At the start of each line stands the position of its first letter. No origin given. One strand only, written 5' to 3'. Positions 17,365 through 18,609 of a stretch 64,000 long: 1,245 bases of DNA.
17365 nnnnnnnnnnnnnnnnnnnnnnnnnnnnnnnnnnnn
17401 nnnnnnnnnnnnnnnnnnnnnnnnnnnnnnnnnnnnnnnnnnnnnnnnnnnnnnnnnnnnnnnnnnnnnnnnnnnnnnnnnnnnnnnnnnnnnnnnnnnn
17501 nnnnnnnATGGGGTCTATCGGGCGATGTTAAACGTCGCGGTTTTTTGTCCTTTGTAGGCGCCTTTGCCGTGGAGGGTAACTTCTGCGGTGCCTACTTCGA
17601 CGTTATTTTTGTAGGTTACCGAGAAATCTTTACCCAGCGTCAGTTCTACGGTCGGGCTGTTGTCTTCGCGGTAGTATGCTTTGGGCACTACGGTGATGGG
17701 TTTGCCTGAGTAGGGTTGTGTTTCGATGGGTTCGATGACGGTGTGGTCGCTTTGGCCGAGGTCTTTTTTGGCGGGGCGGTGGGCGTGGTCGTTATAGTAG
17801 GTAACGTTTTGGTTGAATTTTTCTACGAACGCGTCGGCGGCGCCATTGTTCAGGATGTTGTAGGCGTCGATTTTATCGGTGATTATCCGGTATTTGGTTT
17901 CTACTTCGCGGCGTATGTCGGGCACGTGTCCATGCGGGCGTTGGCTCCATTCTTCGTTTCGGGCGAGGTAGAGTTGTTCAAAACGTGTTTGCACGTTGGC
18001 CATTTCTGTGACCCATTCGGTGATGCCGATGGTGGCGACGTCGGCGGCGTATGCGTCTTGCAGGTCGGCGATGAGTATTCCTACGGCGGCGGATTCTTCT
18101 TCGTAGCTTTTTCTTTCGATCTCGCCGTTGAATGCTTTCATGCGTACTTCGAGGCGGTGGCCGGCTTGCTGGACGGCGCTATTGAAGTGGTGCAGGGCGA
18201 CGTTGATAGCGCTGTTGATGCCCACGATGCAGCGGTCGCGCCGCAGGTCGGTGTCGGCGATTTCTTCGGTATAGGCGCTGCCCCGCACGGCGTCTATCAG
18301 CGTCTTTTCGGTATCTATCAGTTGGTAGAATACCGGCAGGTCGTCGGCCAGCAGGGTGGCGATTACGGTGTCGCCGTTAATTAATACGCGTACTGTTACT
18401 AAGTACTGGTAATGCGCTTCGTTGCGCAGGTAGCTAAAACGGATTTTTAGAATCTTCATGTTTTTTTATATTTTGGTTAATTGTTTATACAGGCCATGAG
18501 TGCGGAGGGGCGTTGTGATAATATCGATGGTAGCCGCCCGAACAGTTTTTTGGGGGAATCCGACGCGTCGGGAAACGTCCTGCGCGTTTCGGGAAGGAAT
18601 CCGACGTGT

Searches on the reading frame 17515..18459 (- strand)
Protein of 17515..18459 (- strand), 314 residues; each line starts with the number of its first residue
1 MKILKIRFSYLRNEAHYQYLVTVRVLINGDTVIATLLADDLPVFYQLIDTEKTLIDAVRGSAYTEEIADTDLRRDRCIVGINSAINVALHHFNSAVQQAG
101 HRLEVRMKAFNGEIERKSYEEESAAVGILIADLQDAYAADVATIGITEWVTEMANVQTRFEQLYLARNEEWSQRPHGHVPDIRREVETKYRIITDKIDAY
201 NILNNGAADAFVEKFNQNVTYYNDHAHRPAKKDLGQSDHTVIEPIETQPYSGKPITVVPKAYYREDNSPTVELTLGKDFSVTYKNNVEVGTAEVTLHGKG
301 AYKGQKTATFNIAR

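Call 8: search_protein_families(library=pfam, proteins=[window:17515-18459:-], max_evalue=0.01)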
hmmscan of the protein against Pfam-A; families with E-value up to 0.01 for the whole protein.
window:17515-18459:- (314 aa): 1 family
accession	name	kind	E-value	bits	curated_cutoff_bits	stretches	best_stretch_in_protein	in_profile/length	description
PF19775.4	DUF6261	-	2.4e-34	118.9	27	1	64-209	1-147/154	Family of unknown function (DUF6261)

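Call 14: find_homologous_proteins(query=window:17515-18459:-, max_evalue=0.00001)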
Query window:17515-18459:- (314 aa): 225 proteins with E <= 0.00001 among 2054 candidates; the best 120 are listed.
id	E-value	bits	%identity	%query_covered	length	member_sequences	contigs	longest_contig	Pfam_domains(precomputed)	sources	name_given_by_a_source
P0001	1.2e-205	700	100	100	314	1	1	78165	PF19775.5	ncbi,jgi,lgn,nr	ncbi:MAG: DUF6261 family protein [Prevotellaceae bacterium]|jgi:hypothetical protein|nr:DUF6261 fami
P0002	1.4e-127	443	64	100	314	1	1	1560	PF19775.5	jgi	jgi:hypothetical protein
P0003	2.9e-109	383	56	100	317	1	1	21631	PF19775.5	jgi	jgi:hypothetical protein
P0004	1.1e-107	378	53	100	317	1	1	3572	PF19775.5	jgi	jgi:hypothetical protein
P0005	5.8e-104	366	55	100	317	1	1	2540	PF19775.5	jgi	jgi:hypothetical protein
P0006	2.9e-100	354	51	100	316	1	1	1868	PF19775.5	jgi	jgi:hypothetical protein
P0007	4.8e-100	353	52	100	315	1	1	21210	PF19775.5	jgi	jgi:hypothetical protein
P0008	6.6e-97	343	53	100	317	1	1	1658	PF19775.5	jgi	jgi:hypothetical protein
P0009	1.1e-95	339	54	100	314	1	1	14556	PF19775.5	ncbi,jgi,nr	ncbi:MAG: DUF6261 family protein [Prevotellaceae bacterium]|jgi:hypothetical protein|nr:DUF6261 fami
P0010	1.1e-94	335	52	100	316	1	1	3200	PF19775.5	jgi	jgi:hypothetical protein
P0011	2.1e-94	334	51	100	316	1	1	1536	PF19775.5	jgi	jgi:hypothetical protein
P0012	1.8e-93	331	51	100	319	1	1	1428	PF19775.5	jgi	jgi:hypothetical protein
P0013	5.8e-93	330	50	100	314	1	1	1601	PF19775.5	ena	-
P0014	1.1e-92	329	51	99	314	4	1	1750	PF19775.5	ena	-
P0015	6.8e-92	326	50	100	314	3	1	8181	PF19775.5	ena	-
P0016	3.3e-91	324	50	99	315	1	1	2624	PF19775.5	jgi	jgi:hypothetical protein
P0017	3.6e-91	324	50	100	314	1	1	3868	PF19775.5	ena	-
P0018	1.6e-90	322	50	100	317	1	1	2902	PF19775.5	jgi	jgi:hypothetical protein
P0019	3.3e-90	321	50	100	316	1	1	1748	PF19775.5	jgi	jgi:hypothetical protein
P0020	8.7e-90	319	50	100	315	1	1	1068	PF19775.5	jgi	jgi:hypothetical protein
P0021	1.4e-89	319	50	100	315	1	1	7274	PF19775.5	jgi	jgi:hypothetical protein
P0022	3.0e-89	317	49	99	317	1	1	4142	PF19775.5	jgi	jgi:hypothetical protein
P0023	4.3e-89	317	48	99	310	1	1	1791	PF19775.5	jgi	jgi:hypothetical protein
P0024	2.5e-88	314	49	99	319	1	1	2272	PF19775.5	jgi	jgi:hypothetical protein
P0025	2.8e-88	314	50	100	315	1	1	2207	PF19775.5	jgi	jgi:hypothetical protein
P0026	2.9e-88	314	49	99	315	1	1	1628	PF19775.5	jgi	jgi:hypothetical protein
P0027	5.2e-88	313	48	100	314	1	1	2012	PF19775.5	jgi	jgi:hypothetical protein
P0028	1.0e-87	312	48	100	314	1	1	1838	PF19775.5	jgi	jgi:hypothetical protein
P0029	1.1e-87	312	49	100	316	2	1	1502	PF19775.5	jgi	jgi:hypothetical protein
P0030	4.6e-87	310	48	100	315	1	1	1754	PF19775.5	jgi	jgi:hypothetical protein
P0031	5.2e-87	310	48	99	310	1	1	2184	PF19775.5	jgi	jgi:hypothetical protein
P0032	6.9e-87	310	50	99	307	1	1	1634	PF19775.5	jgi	jgi:hypothetical protein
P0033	7.4e-87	310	47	100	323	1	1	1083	PF19775.5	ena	-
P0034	1.4e-86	309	49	99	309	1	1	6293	PF19775.5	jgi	jgi:hypothetical protein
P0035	1.8e-86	308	48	100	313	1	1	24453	PF19775.5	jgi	jgi:hypothetical protein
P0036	3.2e-86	308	48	99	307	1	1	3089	PF19775.5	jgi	jgi:hypothetical protein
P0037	5.0e-86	307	48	100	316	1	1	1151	PF19775.5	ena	-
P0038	6.4e-86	307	49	100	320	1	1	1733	PF19775.5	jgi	jgi:hypothetical protein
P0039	1.6e-85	305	46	100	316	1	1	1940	PF19775.5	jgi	jgi:hypothetical protein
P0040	1.9e-85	305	49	100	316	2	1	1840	PF19775.5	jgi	jgi:hypothetical protein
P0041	2.9e-85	304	47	99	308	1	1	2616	PF19775.5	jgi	jgi:hypothetical protein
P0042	1.1e-84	303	46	99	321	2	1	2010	PF19775.5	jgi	jgi:hypothetical protein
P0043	1.2e-84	302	49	99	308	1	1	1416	PF19775.5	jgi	jgi:hypothetical protein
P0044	1.3e-84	302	48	100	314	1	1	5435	PF19775.5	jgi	jgi:hypothetical protein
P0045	1.6e-84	302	46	100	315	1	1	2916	PF19775.5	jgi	jgi:hypothetical protein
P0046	2.2e-84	301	47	99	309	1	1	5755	PF19775.5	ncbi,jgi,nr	ncbi:MAG: DUF6261 family protein [Tannerella sp.]|jgi:hypothetical protein|nr:DUF6261 family protein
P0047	2.8e-84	301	49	100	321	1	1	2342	PF19775.5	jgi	jgi:hypothetical protein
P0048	2.9e-84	301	48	99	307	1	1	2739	PF19775.5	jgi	jgi:hypothetical protein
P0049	5.3e-84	300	47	99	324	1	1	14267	PF19775.5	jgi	jgi:hypothetical protein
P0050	9.3e-84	299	47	99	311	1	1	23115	PF19775.5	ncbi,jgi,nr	ncbi:MAG: DUF6261 family protein [Tannerella sp.]|jgi:hypothetical protein|nr:DUF6261 family protein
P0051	1.6e-83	299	46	99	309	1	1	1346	PF19775.5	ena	-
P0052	1.7e-83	299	48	100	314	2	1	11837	PF19775.5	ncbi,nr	ncbi:MAG: DUF6261 family protein [Dysgonamonadaceae bacterium]|nr:DUF6261 family protein [Dysgonamon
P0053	1.8e-83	298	48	100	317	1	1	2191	PF19775.5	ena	-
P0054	2.0e-83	298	52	82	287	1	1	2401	PF19775.5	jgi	jgi:hypothetical protein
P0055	2.2e-83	298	46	100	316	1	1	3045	PF19775.5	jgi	jgi:hypothetical protein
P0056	2.7e-83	298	48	100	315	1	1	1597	PF19775.5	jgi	jgi:hypothetical protein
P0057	4.6e-83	297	47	100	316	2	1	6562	PF19775.5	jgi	jgi:hypothetical protein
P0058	6.0e-83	297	46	98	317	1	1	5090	PF19775.5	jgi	jgi:hypothetical protein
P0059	1.4e-82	296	47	100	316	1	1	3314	PF19775.5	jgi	jgi:hypothetical protein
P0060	3.1e-82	294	47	100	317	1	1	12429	PF19775.5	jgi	jgi:hypothetical protein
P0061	5.1e-82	294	48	100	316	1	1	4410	PF19775.5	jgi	jgi:hypothetical protein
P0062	1.5e-81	292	46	99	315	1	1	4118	PF19775.5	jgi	jgi:hypothetical protein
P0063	1.6e-81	292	44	99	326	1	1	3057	PF19775.5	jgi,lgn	jgi:hypothetical protein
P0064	2.0e-81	292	46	99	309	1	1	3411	PF19775.5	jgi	jgi:hypothetical protein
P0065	2.4e-81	291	47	99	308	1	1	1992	PF19775.5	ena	-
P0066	3.1e-81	291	45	100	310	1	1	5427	PF19775.5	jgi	jgi:hypothetical protein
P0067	5.7e-81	290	47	99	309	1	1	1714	PF19775.5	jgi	jgi:hypothetical protein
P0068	7.9e-81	290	46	100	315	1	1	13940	PF19775.5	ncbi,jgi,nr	ncbi:MAG: DUF6261 family protein [Odoribacteraceae bacterium]|jgi:hypothetical protein|nr:DUF6261 fa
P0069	7.9e-81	290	45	100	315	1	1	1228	PF19775.5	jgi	jgi:hypothetical protein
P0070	1.0e-80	289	46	99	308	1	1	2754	PF19775.5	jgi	jgi:hypothetical protein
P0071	1.1e-80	289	46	100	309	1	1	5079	PF19775.5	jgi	jgi:hypothetical protein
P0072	1.5e-80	289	46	100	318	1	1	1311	PF19775.5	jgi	jgi:hypothetical protein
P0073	1.8e-80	289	48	99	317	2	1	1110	PF19775.5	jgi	jgi:hypothetical protein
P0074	2.9e-80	288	47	99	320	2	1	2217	PF19775.5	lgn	-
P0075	3.5e-80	288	46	100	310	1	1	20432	PF19775.5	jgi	jgi:hypothetical protein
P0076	2.9e-79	285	45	99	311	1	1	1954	PF19775.5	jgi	jgi:hypothetical protein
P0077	3.0e-79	285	45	100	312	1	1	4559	PF19775.5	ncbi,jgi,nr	ncbi:MAG: DUF6261 family protein [Dysgonamonadaceae bacterium]|jgi:hypothetical protein|nr:DUF6261 f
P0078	3.2e-79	284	44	100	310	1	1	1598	PF19775.5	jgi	jgi:hypothetical protein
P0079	4.9e-79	284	44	99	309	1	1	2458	PF19775.5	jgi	jgi:hypothetical protein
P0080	6.3e-79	284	45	99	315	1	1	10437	PF19775.5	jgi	jgi:hypothetical protein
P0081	7.7e-79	283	44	99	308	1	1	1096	PF19775.5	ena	-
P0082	9.6e-79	283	45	100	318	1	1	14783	PF19775.5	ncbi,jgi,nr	ncbi:MAG: DUF6261 family protein [Prevotellaceae bacterium]|jgi:hypothetical protein|nr:DUF6261 fami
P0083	1.8e-78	282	44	100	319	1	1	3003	PF19775.5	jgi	jgi:hypothetical protein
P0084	3.1e-78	281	47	100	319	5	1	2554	PF19775.5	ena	-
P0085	3.6e-78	281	46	100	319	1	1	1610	PF19775.5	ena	-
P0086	4.1e-78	281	46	100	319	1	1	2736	PF19775.5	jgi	jgi:hypothetical protein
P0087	5.4e-78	280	46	100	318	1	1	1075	PF19775.5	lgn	-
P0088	2.5e-77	278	46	99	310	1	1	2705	PF19775.5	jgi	jgi:hypothetical protein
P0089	2.7e-77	278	43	100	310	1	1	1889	PF19775.5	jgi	jgi:hypothetical protein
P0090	2.9e-77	278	44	99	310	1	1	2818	PF19775.5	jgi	jgi:hypothetical protein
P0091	3.2e-77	278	44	100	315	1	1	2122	PF19775.5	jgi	jgi:hypothetical protein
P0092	3.3e-77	278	45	99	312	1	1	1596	PF19775.5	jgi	jgi:hypothetical protein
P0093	8.7e-77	277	45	100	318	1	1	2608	PF19775.5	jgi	jgi:hypothetical protein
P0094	7.8e-76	273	45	100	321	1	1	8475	PF19775.5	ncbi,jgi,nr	ncbi:MAG: DUF6261 family protein [Tannerella sp.]|jgi:hypothetical protein|nr:DUF6261 family protein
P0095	1.1e-75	273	44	99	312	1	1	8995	PF19775.5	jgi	jgi:hypothetical protein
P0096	1.2e-75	273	45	99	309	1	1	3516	PF19775.5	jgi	jgi:hypothetical protein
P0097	1.4e-75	273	45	100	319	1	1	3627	PF19775.5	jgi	jgi:hypothetical protein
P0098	1.6e-75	272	44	100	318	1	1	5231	PF19775.5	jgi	jgi:hypothetical protein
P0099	1.9e-75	272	43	99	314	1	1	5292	PF19775.5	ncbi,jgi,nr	ncbi:MAG: DUF6261 family protein [Prevotellaceae bacterium]|jgi:hypothetical protein|nr:DUF6261 fami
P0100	2.3e-75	272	44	99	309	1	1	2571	PF19775.5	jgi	jgi:hypothetical protein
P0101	2.6e-75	272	43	99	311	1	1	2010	PF19775.5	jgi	jgi:hypothetical protein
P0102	3.2e-75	271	44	100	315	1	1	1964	PF19775.5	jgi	jgi:broad specificity phosphatase PhoE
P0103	5.3e-75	271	43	100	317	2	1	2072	PF19775.5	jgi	-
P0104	7.2e-75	270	45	99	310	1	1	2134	PF19775.5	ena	-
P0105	7.8e-75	270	49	85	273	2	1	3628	PF19775.5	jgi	jgi:hypothetical protein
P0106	8.1e-75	270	44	100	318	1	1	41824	PF19775.5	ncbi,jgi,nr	ncbi:MAG: DUF6261 family protein [Prevotellaceae bacterium]|jgi:hypothetical protein|nr:DUF6261 fami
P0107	9.1e-75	270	43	99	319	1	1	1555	PF19775.5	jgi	jgi:hypothetical protein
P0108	1.3e-74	269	43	100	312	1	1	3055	PF19775.5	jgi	jgi:hypothetical protein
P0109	1.5e-74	269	44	99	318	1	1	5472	PF19775.5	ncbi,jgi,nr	ncbi:MAG: DUF6261 family protein [Prevotellaceae bacterium]|jgi:hypothetical protein|nr:DUF6261 fami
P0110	1.6e-74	269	43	100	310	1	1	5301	PF19775.5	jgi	jgi:hypothetical protein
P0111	2.3e-74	269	44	100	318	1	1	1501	PF19775.5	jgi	jgi:hypothetical protein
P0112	2.8e-74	268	45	100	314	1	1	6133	PF19775.5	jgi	jgi:hypothetical protein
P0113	3.6e-74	268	43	99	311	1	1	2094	PF19775.5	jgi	jgi:hypothetical protein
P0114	5.6e-74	267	45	90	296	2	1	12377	PF19775.5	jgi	jgi:hypothetical protein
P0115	1.8e-73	266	45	99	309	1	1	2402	PF19775.5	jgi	jgi:hypothetical protein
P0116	2.0e-73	266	42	99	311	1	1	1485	PF19775.5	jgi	jgi:hypothetical protein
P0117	2.0e-73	265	42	99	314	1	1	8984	PF19775.5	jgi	jgi:hypothetical protein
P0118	2.9e-73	265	41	99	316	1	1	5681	PF19775.5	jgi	jgi:DNA gyrase/topoisomerase IV subunit A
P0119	3.9e-73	265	45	99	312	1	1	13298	PF19775.5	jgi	jgi:hypothetical protein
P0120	5.2e-73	264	43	100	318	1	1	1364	PF19775.5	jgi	jgi:hypothetical protein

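Call 16: find_related_loci(query=A1, collection=genome_contigs, flank=4000)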
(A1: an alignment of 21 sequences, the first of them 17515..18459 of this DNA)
Query A1 (314 aa) in genome_contigs; peptide patterns used: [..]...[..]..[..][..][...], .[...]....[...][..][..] (x = any residue, [..] = any of these).
121 stretches matched a pattern; 63 encode a relative of the query (tblastn E <= 1e-3); 62 distinct loci.
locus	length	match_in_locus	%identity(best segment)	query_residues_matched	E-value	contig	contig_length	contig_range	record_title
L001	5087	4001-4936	54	2-314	2e-99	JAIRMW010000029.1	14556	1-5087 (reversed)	MAG: Prevotellaceae bacterium isolate Cd354_bin121 k119_2062316, whole genome shotgun sequence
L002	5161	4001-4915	47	1-312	9e-93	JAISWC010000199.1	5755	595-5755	MAG: Tannerella sp. isolate Nc350_bin100 k119_54038, whole genome shotgun sequence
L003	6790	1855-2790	48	2-314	5e-91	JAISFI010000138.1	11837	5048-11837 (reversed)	MAG: Dysgonamonadaceae bacterium isolate Gx485_bin3 k119_6458296, whole genome shotgun sequence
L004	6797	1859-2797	46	2-314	3e-88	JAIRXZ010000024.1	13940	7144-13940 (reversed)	MAG: Odoribacteraceae bacterium isolate Gsp477_bin193 k119_1993544, whole genome shotgun sequence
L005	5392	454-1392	47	2-314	4e-86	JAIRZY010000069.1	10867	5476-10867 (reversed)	MAG: Tannerella sp. isolate Gx481_bin112 k119_18297, whole genome shotgun sequence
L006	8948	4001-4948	45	2-314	7e-85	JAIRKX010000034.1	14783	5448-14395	MAG: Prevotellaceae bacterium isolate Cc175_bin23 k119_3317354, whole genome shotgun sequence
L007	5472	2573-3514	44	3-314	2e-83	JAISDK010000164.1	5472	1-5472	MAG: Prevotellaceae bacterium isolate Gx485_bin125 k119_2201193, whole genome shotgun sequence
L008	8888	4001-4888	44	10-312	8e-82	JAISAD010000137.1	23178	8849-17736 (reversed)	MAG: Bacteroidales bacterium isolate Gx481_bin123 k119_2096161, whole genome shotgun sequence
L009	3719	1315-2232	44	1-312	2e-81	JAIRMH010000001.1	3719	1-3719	MAG: Tannerella sp. isolate Cc175_bin96 k119_71986, whole genome shotgun sequence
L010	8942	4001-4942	42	2-314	3e-80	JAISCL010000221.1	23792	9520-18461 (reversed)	MAG: Tannerella sp. isolate Gx481_bin75 k119_159508, whole genome shotgun sequence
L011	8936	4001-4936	42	1-314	3e-79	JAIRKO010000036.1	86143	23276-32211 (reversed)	MAG: Dysgonamonadaceae bacterium isolate Cc175_bin119 k119_3201691, whole genome shotgun sequence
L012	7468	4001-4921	42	1-312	2e-79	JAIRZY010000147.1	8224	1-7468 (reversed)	MAG: Tannerella sp. isolate Gx481_bin112 k119_4774000, whole genome shotgun sequence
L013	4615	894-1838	43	2-314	2e-79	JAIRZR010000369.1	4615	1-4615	MAG: Prevotellaceae bacterium isolate Gx481_bin101 k119_1295994, whole genome shotgun sequence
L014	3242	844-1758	40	1-312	9e-77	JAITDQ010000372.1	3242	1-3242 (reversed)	MAG: Tannerella sp. isolate Nm470_bin147 k119_3713087, whole genome shotgun sequence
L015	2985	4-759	45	54-312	4e-76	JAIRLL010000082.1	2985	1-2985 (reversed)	MAG: Tannerella sp. isolate Cc175_bin44 k119_87905, whole genome shotgun sequence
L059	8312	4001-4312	30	94-197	1e-7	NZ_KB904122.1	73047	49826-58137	Streptococcus caballi DSM 19004 A3GSDRAFT_scaffold_8.9, whole genome shotgun sequence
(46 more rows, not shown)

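Call 20: search_protein_families(library=ncbifam, proteins=[window:17515-18459:-], max_evalue=0.01)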
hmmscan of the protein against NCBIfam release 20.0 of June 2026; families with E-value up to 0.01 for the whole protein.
window:17515-18459:- (314 aa): 0 families

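Call 26: search_solved_structures(query=A1, max_evalue=1)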
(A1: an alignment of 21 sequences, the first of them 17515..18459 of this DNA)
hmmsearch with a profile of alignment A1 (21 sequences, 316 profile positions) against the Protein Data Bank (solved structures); distinct sequences matched with E-value up to 1: 2.
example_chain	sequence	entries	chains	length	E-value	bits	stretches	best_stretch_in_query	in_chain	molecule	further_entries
2x7p_A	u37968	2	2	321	0.067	15.5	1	184-229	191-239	POSSIBLE THIAMINE BIOSYNTHESIS ENZYME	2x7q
1rmv_A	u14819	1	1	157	0.22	13.8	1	36-91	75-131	RIBGRASS MOSAIC VIRUS COAT PROTEIN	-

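Call 30: find_encoding_contigs(protein=P0106, flank=8000, max_places=3)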
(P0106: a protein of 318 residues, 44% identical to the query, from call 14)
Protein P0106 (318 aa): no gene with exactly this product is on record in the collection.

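Call 31: find_encoding_contigs(protein=P0035, flank=8000, max_places=3)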
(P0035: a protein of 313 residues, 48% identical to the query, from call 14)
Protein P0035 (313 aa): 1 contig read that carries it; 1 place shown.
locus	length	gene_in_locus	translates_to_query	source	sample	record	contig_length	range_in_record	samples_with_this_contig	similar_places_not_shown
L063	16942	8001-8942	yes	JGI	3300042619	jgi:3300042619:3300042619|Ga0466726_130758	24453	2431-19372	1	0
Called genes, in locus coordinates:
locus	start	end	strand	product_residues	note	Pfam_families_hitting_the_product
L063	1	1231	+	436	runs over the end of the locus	PF00501:AMP-binding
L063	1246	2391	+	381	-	-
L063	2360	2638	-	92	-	-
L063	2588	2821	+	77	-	-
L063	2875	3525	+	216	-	-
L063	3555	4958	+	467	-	PF03051:Peptidase_C1_2, PF00112:Peptidase_C1 (faint)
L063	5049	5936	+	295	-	-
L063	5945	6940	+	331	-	PF07584:BatA, PF01882:DUF58 (weak), PF00092:VWA, PF13519:VWA_2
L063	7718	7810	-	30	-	-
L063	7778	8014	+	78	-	-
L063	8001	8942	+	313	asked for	PF19775:DUF6261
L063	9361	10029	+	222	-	-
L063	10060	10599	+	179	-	PF08786:DcrB (weak)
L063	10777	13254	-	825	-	PF17764:PriA_3primeBD, PF00270:DEAD, PF04851:ResIII, PF18319:Zn_ribbon_PriA, PF00271:Helicase_C, PF18074:PriA_C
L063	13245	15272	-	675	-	PF01807:Zn_ribbon_DnaG, PF08275:DNAG_N, PF01751:Toprim, PF13155:Toprim_2, PF13362:Toprim_3, PF13662:Toprim_4, PF28534:DUF8430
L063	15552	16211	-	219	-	-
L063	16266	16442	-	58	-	-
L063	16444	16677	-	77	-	-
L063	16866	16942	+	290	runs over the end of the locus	PF02463:SMC_N (faint), PF00005:ABC_tran, PF13304:AAA_21 (faint), PF13401:AAA_22 (faint)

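Call 32: predict_structure(alignment_id=A1)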
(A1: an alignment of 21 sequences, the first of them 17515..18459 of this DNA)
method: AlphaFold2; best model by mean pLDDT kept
length: 314 residues; sequences in the alignment: 21
mean_pLDDT: 90.1   pTM: 0.51
mean pLDDT of the five models: 90.1, 89.7, 88.9, 88.9, 87.8
residues with pLDDT >= 90: 215; 70-90: 88; 50-70: 11; < 50: 0
segments of 3 or more residues with pLDDT < 50: none
pLDDT, mean of each block of 10 residues (from residue 1): 88 87 94 94 95 82 86 91 95 96 90 66 88 96 96 95 89 82 94 94 92 94 75 83 94 93 88 93 95 93 93 94
secondary structure, 60 per line:
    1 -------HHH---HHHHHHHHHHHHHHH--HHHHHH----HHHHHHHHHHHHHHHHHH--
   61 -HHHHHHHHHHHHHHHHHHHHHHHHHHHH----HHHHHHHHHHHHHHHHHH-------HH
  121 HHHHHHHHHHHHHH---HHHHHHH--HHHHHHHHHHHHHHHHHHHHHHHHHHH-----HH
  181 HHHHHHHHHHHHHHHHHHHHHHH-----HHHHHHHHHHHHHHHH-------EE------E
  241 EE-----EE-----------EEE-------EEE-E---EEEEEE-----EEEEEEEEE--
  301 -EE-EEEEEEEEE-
elements in order: H14-28 H31-36 H41-58 H62-89 H94-111 H119-134 H138-144 H147-173 H179-203 H209-224 E240-242 E261-263 E271-273 E279-284 E290-298 E305-313

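Call 36: fold_search(model_id=the predicted structure, library=pdb)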
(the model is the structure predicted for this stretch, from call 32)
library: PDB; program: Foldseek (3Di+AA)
matches with E <= 10: 641; with E <= 0.001: 0
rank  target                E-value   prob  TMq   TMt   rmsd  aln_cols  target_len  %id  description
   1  7zeu_D                1.3e-02  0.12  0.11  0.10  28.1       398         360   10  Crystal structure of human Clusterin, crystal form II (released 2023-10-11)
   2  8tzl_E                1.8e-02  0.51  0.25  0.23  23.2       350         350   10  Cryo-EM structure of Vibrio cholerae FtsE/FtsX/EnvC complex, full-length (released 2023-12-20)
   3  7zeu_A                1.8e-02  0.11  0.11  0.10  27.2       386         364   10  Crystal structure of human Clusterin, crystal form II (released 2023-10-11)
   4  2yfb_B                4.5e-02  0.38  0.17  0.21  15.4       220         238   14  X-ray structure of McpS ligand binding domain in complex with succinate (released 2012-04-18)
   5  9s99_B                6.4e-02  0.20  0.13  0.18  23.8       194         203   14  CdvB2 filament - high twist, class B (released 2026-01-28)
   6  2yfa_B                7.1e-02  0.60  0.26  0.32   8.8       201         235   16  X-ray structure of McpS ligand binding domain in complex with malate (released 2012-04-18)
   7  7mew_A                7.6e-02  0.06  0.10  0.07  30.1       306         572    9  E. coli MsbA in complex with G247 (released 2021-10-06)
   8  6vqt_A                1.0e-01  0.08  0.12  0.08  28.7       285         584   13  Structure of a bacterial Atm1-family ABC exporter with MgADPVO4 bound (released 2020-07-29)
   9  5nnv_B                1.3e-01  0.44  0.22  0.28  24.4       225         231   12  Structure of a Bacillus subtilis Smc coiled coil middle fragment (released 2017-06-21)
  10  7sqc_1W               1.3e-01  0.11  0.12  0.14  37.7       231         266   14  Ciliary C1 central pair apparatus isolated from Chlamydomonas reinhardtii (released 2022-04-13)
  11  7sqc_1Y               1.5e-01  0.10  0.12  0.14  36.8       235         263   14  Ciliary C1 central pair apparatus isolated from Chlamydomonas reinhardtii (released 2022-04-13)
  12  7zet_A                1.5e-01  0.10  0.15  0.13  25.3       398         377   10  Crystal structure of human Clusterin, crystal form I (released 2023-10-11)
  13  9gwj_A                1.6e-01  0.14  0.14  0.20  27.4       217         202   12  Crystal structure of CINP-c1orf109 complex (released 2025-10-08)
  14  4tql_A                1.6e-01  0.11  0.12  0.15  29.5       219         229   12  Computationally designed three helix bundle (released 2014-10-15)
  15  8c8g_B                1.8e-01  0.69  0.16  0.05   4.7        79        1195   20  Cryo-EM structure of BoNT/Wo-NTNH complex (released 2023-10-04)
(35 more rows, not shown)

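Call 39: search_protein_families(library=pfam, proteins=[L059:3692-4444:+, L059:4448-5266:+, L059:5570-8029:+, L059:2545-3438:+, L059:586-2535:+], max_evalue=0.01)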
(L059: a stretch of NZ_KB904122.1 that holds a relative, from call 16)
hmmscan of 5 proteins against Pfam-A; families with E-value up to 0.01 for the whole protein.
L059:3692-4444:+ (250 aa): 4 families
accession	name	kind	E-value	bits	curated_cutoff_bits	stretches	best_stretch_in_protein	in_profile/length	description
PF19775.4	DUF6261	-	1.3e-36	126.3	27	1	75-228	2-154/154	Family of unknown function (DUF6261)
PF15665.10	FAM184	-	0.00042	20.5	32.7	1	21-200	25-195/211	Family with sequence similarity 184, A and B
PF17657.6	DNA_pol3_finger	-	0.0052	16.6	22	1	128-204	45-116/166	Bacterial DNA polymerase III alpha subunit finger domain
PF24235.1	RHG29_45_N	-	0.0068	17.1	27.7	1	47-138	4-92/108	Rho GTPase-activating protein 29/45 N-terminal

L059:4448-5266:+ (272 aa): 0 families

L059:5570-8029:+ (819 aa): 2 families
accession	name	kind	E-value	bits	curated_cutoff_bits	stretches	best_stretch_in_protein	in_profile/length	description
PF00521.26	DNA_topoisoIV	-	7.7e-158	526.3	31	1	28-467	1-431/432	DNA gyrase/topoisomerase IV, subunit A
PF03989.18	DNA_gyraseA_C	-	2.3e-29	101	27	3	653-697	1-45/48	DNA gyrase C-terminal domain, beta-propeller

L059:2545-3438:+ (297 aa): 0 families

L059:586-2535:+ (649 aa): 4 families
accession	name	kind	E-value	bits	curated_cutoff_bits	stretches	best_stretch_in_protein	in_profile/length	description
PF00204.31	DNA_gyraseB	-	2e-56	190.7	27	1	229-399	1-172/173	DNA gyrase B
PF00986.26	DNA_gyraseB_C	-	1.8e-29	102.1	29.8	1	577-636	4-63/63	DNA gyrase B subunit, carboxyl terminus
PF01751.28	Toprim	-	1.7e-19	70.2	23.1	1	430-540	1-94/96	Toprim domain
PF02518.31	HATPase_c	-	1.1e-16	61.6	26.4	1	37-178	2-107/111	Histidine kinase-, DNA gyrase B-, and HSP90-like ATPase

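Call 40: search_protein_families(library=phrogs, proteins=[window:17515-18459:-, L059:3692-4444:+, L059:4448-5266:+, L059:2545-3438:+], max_evalue=0.01)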
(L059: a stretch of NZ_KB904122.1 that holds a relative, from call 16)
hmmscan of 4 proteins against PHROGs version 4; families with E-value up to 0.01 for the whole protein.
window:17515-18459:- (314 aa): 0 families

L059:3692-4444:+ (250 aa): 0 families

L059:4448-5266:+ (272 aa): 0 families

L059:2545-3438:+ (297 aa): 0 families

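Call 41: search_protein_families(library=padloc, proteins=[window:17515-18459:-, L059:3692-4444:+, L059:4448-5266:+, L059:2545-3438:+], max_evalue=0.01)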
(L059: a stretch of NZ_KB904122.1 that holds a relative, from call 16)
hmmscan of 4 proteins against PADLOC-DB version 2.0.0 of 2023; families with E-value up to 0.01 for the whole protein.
window:17515-18459:- (314 aa): 0 families

L059:3692-4444:+ (250 aa): 0 families

L059:4448-5266:+ (272 aa): 0 families

L059:2545-3438:+ (297 aa): 0 families
